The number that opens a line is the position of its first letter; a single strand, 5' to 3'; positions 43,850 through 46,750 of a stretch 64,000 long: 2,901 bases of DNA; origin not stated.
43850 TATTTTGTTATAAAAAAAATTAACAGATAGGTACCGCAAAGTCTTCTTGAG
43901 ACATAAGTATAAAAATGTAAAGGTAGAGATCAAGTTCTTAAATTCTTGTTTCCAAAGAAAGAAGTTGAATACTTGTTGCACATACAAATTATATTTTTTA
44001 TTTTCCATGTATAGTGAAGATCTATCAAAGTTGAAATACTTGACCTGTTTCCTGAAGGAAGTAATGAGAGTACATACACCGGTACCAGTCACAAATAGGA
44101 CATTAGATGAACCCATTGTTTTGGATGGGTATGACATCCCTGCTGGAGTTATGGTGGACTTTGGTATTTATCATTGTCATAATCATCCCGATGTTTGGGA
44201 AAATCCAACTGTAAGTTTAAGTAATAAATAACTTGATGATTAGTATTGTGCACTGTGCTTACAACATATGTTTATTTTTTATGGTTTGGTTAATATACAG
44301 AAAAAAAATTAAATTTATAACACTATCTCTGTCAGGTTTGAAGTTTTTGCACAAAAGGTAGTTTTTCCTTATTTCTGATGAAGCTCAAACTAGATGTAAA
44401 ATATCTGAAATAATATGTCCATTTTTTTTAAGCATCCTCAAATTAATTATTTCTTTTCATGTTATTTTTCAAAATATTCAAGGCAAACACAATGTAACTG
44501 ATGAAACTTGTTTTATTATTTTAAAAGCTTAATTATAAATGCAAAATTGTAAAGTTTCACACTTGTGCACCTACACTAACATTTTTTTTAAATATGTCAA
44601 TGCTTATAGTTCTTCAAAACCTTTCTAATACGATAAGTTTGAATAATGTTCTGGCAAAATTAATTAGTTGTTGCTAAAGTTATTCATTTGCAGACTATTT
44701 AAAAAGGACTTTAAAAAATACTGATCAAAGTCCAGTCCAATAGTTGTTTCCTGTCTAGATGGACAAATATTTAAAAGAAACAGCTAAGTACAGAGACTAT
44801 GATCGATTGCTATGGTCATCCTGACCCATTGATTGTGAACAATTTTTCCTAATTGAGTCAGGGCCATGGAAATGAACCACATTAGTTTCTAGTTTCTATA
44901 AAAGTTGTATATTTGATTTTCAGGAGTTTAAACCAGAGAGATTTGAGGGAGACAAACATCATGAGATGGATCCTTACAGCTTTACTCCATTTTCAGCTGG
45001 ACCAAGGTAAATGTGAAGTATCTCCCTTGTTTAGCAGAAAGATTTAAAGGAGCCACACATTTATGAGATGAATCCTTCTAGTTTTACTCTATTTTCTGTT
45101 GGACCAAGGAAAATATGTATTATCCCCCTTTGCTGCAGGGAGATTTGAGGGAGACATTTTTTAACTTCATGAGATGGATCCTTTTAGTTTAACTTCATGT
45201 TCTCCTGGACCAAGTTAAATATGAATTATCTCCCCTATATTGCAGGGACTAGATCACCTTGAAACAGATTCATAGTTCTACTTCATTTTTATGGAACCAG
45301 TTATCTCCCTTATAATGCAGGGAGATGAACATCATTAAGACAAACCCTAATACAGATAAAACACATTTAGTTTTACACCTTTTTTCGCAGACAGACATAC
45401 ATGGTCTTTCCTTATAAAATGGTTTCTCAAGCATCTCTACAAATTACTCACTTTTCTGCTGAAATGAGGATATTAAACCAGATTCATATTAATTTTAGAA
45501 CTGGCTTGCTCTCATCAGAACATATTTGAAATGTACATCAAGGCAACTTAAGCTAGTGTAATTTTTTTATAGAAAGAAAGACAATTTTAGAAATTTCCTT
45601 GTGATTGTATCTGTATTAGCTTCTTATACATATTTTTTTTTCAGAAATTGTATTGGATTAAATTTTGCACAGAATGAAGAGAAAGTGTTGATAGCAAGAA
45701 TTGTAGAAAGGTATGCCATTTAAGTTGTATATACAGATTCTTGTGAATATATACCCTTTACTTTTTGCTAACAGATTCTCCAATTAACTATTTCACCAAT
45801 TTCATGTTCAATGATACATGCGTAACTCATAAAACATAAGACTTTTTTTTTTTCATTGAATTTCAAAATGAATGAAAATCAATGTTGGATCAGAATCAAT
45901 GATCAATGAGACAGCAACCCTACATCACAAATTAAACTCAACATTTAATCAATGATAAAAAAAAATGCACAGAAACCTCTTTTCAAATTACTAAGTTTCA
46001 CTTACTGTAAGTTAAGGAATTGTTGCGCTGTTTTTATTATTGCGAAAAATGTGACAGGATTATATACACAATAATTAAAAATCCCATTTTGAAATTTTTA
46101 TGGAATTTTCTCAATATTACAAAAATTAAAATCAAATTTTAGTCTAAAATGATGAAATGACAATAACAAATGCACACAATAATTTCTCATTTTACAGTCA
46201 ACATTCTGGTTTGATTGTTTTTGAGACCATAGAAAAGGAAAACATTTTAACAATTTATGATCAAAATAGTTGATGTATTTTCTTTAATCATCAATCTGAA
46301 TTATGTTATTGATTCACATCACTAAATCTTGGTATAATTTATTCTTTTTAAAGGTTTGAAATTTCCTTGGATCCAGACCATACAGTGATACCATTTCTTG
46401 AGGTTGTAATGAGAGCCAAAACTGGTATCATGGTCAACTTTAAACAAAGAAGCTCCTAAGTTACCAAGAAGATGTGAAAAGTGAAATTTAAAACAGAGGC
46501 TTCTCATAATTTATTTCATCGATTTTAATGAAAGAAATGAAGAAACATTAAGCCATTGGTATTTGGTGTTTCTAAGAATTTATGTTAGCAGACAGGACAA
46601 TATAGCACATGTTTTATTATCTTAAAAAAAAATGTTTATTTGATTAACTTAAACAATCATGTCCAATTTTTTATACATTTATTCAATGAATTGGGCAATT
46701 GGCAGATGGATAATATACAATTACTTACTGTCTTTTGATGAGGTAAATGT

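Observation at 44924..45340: Exon-derived tandem pseudo-exon array downstream of the PERF/haem-loop exon, present in two paralogs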

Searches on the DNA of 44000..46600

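Call 50: search_rna_families(source=window, start=44000, end=46600, threshold=evalue, max_evalue=0.1)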
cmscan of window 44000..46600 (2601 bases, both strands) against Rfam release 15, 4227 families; matches with E-value up to 0.1: 0.
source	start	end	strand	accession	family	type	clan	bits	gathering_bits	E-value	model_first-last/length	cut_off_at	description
